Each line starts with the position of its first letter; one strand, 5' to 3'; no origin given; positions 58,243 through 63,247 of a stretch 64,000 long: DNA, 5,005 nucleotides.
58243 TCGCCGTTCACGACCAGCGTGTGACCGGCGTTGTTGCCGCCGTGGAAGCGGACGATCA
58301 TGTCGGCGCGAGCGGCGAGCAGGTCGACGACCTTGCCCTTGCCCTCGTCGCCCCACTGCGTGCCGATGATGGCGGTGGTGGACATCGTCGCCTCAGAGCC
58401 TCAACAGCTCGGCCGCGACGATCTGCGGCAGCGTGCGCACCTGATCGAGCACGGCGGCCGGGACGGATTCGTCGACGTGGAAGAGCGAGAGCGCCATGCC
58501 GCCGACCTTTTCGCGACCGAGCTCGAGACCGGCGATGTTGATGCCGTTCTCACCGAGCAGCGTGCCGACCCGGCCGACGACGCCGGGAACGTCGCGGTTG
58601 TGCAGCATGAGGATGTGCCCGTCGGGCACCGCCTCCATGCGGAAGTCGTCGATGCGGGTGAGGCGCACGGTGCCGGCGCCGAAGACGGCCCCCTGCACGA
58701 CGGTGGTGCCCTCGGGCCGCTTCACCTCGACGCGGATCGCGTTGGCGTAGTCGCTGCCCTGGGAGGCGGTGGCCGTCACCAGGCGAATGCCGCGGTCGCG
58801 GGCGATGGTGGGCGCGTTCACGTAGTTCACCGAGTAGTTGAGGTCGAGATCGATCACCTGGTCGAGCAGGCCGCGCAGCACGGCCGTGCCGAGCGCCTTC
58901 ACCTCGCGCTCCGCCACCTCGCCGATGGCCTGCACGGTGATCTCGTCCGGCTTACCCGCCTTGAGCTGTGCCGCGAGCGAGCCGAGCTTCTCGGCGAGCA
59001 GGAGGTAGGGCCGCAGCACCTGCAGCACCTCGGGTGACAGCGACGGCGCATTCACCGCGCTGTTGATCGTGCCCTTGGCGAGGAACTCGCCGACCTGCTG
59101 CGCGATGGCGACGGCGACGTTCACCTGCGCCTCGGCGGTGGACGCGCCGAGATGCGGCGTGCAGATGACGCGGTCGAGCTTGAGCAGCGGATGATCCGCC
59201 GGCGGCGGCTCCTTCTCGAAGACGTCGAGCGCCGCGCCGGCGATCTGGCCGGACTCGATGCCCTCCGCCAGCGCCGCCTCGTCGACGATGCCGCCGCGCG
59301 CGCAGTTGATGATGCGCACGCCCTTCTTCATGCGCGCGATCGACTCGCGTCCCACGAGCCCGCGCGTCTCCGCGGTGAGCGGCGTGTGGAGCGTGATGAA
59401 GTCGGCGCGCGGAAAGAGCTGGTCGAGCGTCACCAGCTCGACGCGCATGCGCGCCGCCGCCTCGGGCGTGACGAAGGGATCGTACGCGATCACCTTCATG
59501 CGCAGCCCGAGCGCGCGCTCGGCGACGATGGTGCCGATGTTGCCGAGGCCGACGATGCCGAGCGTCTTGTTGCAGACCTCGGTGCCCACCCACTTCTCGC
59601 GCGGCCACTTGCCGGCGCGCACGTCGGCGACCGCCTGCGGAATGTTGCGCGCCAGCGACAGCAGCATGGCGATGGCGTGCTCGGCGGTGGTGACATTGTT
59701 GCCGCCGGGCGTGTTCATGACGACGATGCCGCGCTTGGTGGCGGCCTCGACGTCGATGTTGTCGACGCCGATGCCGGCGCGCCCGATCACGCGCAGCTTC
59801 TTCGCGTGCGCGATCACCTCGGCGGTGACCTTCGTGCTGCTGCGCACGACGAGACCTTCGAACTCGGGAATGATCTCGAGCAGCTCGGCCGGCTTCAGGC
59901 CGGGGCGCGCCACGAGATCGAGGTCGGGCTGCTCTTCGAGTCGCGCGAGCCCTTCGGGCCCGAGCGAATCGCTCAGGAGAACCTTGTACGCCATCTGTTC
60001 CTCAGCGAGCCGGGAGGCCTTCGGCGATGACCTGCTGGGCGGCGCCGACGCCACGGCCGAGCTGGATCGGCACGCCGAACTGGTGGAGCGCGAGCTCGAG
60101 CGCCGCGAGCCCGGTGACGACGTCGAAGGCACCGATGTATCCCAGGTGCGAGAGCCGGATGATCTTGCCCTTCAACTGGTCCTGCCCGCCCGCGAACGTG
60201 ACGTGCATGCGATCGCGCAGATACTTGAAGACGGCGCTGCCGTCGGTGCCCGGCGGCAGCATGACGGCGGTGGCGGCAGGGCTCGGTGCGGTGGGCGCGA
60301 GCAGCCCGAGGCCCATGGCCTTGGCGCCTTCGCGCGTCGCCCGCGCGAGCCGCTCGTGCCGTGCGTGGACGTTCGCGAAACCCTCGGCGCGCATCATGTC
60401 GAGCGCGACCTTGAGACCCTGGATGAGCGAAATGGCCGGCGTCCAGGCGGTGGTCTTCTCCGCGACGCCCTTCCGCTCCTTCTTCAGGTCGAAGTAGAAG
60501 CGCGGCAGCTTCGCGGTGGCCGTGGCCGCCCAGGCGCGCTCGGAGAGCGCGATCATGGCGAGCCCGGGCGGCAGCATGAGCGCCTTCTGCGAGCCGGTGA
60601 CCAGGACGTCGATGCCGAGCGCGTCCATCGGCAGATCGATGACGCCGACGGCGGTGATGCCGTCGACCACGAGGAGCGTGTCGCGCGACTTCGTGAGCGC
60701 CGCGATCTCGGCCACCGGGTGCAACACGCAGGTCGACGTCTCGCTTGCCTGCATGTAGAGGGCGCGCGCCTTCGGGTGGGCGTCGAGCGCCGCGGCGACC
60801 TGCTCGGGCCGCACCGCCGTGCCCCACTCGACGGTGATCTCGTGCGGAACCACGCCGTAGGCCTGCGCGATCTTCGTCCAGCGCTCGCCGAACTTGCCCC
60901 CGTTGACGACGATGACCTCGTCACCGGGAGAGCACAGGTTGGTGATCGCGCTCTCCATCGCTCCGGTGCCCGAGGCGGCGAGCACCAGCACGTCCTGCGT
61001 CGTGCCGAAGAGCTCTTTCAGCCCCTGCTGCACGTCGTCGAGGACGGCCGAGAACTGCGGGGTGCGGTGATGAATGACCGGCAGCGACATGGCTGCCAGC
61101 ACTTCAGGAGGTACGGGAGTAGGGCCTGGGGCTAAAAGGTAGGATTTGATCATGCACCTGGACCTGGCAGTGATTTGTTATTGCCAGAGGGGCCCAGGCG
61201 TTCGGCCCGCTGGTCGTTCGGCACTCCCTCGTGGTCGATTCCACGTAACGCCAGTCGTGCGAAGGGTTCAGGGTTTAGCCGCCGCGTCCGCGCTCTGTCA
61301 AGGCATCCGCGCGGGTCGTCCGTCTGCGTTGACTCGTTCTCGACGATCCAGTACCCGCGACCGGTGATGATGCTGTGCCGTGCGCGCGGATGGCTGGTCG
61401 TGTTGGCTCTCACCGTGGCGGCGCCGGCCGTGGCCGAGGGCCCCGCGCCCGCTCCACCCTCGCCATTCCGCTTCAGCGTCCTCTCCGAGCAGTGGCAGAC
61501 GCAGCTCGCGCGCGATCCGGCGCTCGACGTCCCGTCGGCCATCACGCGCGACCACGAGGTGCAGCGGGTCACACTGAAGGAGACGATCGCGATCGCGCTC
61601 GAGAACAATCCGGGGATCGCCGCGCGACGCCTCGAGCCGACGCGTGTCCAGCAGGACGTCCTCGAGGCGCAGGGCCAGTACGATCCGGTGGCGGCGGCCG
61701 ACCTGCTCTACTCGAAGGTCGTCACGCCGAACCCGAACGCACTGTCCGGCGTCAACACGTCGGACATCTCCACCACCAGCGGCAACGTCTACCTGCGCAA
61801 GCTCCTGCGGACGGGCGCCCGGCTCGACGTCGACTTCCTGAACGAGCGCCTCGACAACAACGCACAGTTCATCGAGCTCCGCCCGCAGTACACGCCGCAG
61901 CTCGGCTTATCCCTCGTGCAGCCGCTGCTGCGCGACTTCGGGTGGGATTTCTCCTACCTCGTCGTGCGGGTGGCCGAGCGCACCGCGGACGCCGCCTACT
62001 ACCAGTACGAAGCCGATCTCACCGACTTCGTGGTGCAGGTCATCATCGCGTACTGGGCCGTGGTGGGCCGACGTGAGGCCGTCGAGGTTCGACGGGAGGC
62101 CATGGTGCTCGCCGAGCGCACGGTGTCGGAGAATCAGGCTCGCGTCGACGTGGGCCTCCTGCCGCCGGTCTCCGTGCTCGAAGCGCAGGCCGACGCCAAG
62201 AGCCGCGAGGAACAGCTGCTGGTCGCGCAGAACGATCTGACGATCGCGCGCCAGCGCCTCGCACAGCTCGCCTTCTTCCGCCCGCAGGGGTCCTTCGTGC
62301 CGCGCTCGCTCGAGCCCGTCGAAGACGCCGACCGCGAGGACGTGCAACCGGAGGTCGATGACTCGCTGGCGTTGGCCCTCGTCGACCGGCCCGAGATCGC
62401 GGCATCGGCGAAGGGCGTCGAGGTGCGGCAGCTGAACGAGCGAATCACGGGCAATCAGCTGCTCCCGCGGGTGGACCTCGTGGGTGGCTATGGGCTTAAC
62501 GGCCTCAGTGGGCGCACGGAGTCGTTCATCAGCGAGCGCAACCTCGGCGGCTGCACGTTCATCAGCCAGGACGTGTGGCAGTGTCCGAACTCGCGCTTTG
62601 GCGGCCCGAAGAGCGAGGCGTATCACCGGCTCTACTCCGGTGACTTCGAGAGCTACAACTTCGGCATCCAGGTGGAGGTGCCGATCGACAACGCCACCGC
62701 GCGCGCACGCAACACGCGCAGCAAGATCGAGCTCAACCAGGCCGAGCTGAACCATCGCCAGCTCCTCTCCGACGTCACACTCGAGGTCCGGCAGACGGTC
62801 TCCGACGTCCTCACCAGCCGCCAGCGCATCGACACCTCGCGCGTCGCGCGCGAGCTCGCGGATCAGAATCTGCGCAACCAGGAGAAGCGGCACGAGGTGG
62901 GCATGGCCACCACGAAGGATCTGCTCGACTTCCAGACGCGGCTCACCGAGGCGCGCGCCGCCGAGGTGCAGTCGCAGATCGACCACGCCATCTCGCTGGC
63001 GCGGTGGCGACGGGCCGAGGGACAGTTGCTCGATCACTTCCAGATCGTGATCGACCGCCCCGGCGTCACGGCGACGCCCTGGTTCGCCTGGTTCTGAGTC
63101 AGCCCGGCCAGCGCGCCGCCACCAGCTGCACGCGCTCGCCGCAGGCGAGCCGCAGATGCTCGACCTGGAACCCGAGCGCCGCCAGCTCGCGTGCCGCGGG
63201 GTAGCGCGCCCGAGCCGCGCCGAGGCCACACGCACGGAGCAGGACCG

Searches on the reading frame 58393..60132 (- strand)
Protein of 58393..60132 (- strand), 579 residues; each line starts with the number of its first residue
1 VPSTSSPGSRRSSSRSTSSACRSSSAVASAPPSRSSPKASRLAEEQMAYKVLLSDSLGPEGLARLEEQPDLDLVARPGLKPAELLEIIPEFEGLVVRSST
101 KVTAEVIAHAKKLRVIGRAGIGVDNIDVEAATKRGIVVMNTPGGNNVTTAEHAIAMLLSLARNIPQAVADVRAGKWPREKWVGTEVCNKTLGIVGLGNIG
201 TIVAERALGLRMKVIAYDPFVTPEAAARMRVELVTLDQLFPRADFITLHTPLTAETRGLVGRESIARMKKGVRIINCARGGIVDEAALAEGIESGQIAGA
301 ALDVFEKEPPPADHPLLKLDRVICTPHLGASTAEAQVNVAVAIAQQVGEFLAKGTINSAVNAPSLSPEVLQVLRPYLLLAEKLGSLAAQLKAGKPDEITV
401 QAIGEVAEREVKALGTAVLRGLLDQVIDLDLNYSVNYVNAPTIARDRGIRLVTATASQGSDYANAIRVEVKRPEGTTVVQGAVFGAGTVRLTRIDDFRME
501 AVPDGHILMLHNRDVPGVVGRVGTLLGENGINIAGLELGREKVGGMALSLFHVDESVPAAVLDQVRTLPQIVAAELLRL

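Call 33: search_protein_families(library=pfam, proteins=[window:58393-60132:-], max_evalue=0.00001)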
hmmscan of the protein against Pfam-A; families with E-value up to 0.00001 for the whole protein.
window:58393-60132:- (579 aa): 4 families
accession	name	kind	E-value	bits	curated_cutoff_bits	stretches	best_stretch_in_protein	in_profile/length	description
PF02826.25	2-Hacid_dh_C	-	3.5e-65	219.1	25.1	1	154-329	1-178/178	D-isomer specific 2-hydroxyacid dehydrogenase, NAD binding domain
PF00389.36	2-Hacid_dh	-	5.6e-38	130.1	24.6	1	51-361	1-134/134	D-isomer specific 2-hydroxyacid dehydrogenase, catalytic domain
PF19304.4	PGDH_inter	-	1.7e-28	99.5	27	1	373-494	2-118/119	D-3-phosphoglycerate dehydrogenase intervening domain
PF01842.31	ACT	-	7e-12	45.3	27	1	506-569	1-65/66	ACT domain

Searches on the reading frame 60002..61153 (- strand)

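Call 33: search_protein_families(library=pfam, proteins=[window:60002-61153:-], max_evalue=0.00001)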
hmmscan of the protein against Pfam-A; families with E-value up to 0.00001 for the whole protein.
window:60002-61153:- (383 aa): 3 families
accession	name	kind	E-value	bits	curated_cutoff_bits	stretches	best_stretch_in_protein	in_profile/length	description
PF00266.25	Aminotran_5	-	3.4e-27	95.8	21.5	1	5-318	2-333/371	Aminotransferase class-V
PF01053.26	Cys_Met_Meta_PP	-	5e-10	38.9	27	1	42-189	58-197/381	Cys/Met metabolism PLP-dependent enzyme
PF01212.27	Beta_elim_lyase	-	1.5e-06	28.2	27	1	40-230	36-215/288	Beta-eliminating lyase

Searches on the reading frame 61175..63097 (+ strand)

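Call 33: search_protein_families(library=pfam, proteins=[window:61175-63097:+], max_evalue=0.00001)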
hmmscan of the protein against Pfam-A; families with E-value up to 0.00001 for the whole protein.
window:61175-63097:+ (640 aa): 1 family
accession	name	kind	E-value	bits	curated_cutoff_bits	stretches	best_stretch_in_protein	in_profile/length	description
PF02321.23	OEP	-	1.8e-44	152.2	22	2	395-614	2-185/187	Outer membrane efflux protein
